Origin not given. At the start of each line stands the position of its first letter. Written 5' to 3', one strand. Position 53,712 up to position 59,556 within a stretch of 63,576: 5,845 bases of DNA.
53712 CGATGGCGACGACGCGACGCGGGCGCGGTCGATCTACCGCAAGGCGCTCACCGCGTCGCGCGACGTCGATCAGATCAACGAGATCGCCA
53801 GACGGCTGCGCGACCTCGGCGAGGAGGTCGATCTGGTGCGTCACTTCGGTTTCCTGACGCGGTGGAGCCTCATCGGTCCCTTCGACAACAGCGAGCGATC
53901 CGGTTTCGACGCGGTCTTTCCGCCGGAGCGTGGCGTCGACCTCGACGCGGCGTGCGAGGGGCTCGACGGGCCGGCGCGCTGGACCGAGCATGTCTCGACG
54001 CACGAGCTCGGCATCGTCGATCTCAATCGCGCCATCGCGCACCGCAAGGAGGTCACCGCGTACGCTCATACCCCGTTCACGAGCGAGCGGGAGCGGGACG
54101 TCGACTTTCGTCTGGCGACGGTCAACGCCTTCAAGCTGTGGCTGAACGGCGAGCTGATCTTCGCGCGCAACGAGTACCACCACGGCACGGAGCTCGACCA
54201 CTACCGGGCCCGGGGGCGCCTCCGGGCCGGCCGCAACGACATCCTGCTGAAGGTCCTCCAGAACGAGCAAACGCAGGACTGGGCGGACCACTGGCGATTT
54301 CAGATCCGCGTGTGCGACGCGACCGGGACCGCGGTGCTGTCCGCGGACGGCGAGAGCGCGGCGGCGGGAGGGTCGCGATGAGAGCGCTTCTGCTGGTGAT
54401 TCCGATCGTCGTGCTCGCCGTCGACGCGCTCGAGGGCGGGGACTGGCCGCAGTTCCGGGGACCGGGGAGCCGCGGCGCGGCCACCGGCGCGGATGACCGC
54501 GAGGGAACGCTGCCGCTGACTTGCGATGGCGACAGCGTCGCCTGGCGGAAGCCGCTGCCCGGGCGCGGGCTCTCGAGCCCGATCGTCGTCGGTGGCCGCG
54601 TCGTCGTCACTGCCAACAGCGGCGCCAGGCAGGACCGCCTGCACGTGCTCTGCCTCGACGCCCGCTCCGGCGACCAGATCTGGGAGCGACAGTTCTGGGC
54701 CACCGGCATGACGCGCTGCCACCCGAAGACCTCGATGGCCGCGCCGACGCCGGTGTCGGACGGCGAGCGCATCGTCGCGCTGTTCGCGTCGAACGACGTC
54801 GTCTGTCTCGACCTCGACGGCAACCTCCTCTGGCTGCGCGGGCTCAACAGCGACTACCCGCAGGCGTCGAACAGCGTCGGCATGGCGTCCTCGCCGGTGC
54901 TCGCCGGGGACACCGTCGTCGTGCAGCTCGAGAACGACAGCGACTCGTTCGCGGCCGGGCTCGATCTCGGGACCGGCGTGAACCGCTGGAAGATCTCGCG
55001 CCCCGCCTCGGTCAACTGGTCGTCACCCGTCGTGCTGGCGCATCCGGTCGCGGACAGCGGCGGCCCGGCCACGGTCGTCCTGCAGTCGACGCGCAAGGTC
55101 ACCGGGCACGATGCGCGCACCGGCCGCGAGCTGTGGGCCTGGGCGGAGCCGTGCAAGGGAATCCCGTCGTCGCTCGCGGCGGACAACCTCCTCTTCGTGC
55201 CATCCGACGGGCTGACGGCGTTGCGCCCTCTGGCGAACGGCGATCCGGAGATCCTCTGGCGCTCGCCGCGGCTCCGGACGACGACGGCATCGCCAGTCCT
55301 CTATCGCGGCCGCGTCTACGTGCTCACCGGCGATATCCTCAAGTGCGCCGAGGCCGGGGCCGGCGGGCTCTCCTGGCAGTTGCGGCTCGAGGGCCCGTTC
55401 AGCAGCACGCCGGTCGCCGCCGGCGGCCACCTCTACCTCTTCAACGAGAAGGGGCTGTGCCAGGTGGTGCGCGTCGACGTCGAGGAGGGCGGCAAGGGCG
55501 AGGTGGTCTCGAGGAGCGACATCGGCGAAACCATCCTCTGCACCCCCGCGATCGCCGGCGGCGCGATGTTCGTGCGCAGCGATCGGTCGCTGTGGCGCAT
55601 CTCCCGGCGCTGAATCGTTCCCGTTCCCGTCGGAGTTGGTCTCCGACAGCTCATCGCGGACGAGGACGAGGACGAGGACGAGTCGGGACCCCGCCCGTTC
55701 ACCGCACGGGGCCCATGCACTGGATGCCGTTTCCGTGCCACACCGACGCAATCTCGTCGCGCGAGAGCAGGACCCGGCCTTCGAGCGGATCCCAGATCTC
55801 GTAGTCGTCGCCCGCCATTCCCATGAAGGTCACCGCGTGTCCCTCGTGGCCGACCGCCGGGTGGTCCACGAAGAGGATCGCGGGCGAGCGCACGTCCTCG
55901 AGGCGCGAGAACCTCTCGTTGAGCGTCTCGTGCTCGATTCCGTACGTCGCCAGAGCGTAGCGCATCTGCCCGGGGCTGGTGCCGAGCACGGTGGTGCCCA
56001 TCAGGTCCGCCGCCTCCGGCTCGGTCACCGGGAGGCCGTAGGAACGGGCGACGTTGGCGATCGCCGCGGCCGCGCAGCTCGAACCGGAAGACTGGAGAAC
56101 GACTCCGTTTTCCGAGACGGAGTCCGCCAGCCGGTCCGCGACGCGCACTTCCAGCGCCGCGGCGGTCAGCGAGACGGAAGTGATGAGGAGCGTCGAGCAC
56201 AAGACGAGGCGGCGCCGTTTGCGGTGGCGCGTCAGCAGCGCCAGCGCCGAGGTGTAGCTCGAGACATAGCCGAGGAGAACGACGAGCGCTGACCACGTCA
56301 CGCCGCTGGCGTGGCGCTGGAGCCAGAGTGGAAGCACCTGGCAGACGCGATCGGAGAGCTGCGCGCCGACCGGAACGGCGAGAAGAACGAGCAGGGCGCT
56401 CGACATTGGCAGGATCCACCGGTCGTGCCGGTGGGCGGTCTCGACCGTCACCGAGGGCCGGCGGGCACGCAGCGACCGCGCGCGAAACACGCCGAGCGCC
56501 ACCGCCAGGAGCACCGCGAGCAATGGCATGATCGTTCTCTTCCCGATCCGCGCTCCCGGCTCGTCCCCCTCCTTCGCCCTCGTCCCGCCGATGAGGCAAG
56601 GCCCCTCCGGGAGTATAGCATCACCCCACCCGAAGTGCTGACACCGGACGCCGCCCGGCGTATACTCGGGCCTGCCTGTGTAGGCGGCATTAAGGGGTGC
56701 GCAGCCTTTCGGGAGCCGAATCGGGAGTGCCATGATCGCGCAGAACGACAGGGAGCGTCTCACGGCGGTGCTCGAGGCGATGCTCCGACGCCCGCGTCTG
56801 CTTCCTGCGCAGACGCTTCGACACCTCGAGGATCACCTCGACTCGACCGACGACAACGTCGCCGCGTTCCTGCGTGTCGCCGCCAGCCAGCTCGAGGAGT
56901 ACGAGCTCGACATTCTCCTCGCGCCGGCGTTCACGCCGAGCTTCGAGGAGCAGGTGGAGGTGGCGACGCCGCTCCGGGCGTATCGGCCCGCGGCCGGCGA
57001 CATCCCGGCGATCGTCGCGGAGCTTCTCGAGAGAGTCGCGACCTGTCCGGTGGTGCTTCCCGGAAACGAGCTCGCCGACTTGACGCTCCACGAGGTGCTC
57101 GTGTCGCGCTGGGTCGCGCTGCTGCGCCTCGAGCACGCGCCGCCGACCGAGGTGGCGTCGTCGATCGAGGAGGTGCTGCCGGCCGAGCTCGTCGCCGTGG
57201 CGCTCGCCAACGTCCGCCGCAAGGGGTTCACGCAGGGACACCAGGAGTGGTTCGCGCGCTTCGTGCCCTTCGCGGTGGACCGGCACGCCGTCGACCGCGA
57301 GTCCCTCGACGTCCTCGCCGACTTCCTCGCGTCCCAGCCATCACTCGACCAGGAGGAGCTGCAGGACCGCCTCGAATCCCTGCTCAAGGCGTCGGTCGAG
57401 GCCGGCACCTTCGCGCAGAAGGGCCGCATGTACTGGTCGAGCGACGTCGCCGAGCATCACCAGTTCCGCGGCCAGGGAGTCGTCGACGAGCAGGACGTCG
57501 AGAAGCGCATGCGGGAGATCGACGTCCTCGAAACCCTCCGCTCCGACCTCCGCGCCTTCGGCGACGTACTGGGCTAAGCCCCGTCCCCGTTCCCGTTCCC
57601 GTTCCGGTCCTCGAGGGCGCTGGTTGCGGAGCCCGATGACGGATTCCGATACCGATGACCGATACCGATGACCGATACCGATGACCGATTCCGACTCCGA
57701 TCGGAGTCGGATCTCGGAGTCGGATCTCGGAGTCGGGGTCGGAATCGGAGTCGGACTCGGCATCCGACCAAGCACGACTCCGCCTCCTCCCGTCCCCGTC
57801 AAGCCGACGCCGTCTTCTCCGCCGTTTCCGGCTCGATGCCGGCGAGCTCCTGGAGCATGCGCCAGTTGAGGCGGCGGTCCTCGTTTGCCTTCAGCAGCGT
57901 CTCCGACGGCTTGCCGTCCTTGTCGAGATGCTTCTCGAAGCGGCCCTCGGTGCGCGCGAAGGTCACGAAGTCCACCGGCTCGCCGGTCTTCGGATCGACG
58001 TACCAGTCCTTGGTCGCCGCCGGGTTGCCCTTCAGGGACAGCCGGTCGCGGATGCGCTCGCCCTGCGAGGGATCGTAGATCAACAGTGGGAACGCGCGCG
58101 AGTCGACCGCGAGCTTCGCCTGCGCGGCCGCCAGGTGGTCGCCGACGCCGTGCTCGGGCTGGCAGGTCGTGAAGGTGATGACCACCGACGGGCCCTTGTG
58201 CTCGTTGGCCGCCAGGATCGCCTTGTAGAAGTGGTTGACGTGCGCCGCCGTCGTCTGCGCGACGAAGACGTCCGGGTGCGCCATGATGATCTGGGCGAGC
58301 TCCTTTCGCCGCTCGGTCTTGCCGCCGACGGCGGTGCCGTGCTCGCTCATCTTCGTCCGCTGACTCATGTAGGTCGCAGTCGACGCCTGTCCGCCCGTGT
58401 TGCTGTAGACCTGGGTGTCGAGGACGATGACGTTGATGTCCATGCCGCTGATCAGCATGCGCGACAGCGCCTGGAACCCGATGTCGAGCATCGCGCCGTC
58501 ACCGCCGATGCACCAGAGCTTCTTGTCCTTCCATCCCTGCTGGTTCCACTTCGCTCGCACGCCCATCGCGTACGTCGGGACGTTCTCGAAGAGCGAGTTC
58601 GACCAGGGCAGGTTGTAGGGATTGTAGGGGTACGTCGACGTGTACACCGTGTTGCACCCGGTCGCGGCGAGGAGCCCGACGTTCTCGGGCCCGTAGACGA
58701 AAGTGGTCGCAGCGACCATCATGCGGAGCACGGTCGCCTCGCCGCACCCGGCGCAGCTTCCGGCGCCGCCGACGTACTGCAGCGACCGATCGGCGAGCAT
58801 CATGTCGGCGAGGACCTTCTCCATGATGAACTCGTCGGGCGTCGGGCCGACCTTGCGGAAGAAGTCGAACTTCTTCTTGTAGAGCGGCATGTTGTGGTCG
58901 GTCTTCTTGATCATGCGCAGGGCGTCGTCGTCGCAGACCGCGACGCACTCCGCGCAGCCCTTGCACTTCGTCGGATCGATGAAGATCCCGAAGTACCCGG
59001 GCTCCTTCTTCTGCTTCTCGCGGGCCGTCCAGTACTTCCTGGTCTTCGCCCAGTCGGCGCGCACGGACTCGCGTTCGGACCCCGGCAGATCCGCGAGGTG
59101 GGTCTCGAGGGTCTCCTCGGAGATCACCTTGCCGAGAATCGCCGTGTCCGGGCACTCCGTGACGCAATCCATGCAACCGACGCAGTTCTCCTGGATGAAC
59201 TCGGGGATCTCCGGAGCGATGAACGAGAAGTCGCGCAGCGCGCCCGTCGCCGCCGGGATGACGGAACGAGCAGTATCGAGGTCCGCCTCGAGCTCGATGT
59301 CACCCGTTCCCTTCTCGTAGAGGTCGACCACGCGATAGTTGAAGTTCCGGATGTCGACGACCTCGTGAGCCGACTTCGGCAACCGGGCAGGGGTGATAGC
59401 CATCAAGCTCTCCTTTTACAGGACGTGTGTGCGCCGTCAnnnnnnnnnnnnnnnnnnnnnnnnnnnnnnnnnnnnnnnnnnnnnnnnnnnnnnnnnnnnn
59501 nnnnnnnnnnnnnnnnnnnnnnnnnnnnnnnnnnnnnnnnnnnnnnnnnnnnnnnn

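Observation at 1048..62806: Modular mosaic repeat family built from 6-, 7-, 8- and 9-nt tandem units fills 13 intergenic regions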

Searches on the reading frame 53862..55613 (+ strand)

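Call 12: search_protein_families(library=pfam, proteins=[window:53862-55613:+])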
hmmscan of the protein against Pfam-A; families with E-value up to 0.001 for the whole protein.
window:53862-55613:+ (583 aa): 3 families
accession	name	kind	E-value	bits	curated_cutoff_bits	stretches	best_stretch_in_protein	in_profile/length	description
PF13360.13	PQQ_2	-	6.1e-29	101.8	27.6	3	225-378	54-195/233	Outer membrane protein assembly factor BamB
PF13570.13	Beta-prop_ACSF4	-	4.8e-07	29.9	133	0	225-392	124-311/329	Beta-alanine-activating enzyme, beta-propeller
PF01011.28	PQQ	-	0.00011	21.5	26.7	0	406-430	185-208/595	Glucose/ethanol/alcohol dehydrogenase, beta-propeller domain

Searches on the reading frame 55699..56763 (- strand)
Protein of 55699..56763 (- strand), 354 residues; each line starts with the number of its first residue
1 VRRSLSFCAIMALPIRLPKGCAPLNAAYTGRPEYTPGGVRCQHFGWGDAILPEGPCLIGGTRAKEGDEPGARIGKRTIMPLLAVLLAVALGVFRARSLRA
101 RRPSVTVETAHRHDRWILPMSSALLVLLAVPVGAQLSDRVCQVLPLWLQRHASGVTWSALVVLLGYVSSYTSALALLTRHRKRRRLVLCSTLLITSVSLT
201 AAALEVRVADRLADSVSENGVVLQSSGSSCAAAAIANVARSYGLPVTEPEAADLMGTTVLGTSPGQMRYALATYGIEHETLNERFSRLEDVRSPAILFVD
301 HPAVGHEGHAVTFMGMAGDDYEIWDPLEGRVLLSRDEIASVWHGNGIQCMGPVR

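Call 12: search_protein_families(library=pfam, proteins=[window:55699-56763:-])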
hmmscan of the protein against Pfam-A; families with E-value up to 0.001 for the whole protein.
window:55699-56763:- (354 aa): 1 family
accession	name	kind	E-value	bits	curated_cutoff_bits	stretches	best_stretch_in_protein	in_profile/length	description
PF03412.21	Peptidase_C39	-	9.1e-15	55.1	22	1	221-347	4-126/133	Peptidase C39 family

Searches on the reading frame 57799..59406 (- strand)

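Call 12: search_protein_families(library=pfam, proteins=[window:57799-59406:-])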
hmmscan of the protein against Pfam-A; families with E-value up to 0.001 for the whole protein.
window:57799-59406:- (535 aa): 10 families
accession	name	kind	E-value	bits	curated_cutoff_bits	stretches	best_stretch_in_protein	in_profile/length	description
PF02775.26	TPP_enzyme_C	-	1.5e-14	54.4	21.9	1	249-409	2-149/151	Thiamine pyrophosphate enzyme, C-terminal TPP binding domain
PF13237.11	Fer4_10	-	4.2e-08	33.4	25.5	0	141-164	2-27/53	4Fe-4S dicluster domain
PF12837.12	Fer4_6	-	5.3e-08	32.9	25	1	67-87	1-21/24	4Fe-4S binding domain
PF12838.12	Fer4_7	-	1.6e-07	32.1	27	0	67-87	30-50/52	4Fe-4S dicluster domain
PF13187.11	Fer4_9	-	3.4e-07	30.6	27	1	74-162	1-51/52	4Fe-4S dicluster domain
PF13484.11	Fer4_16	-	5.9e-07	30.6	30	0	74-96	1-25/66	4Fe-4S double cluster binding domain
PF00037.32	Fer4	-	4.3e-06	26.8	21.1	1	142-163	2-23/24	4Fe-4S binding domain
PF14697.11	Fer4_21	-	7.1e-06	26.5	35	0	142-172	2-32/59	4Fe-4S dicluster domain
PF12797.12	Fer4_2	-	1.2e-05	25.4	24.5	1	67-86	2-21/22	4Fe-4S binding domain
PF13183.11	Fer4_8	-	0.00015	22.7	27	0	146-222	3-58/68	4Fe-4S dicluster domain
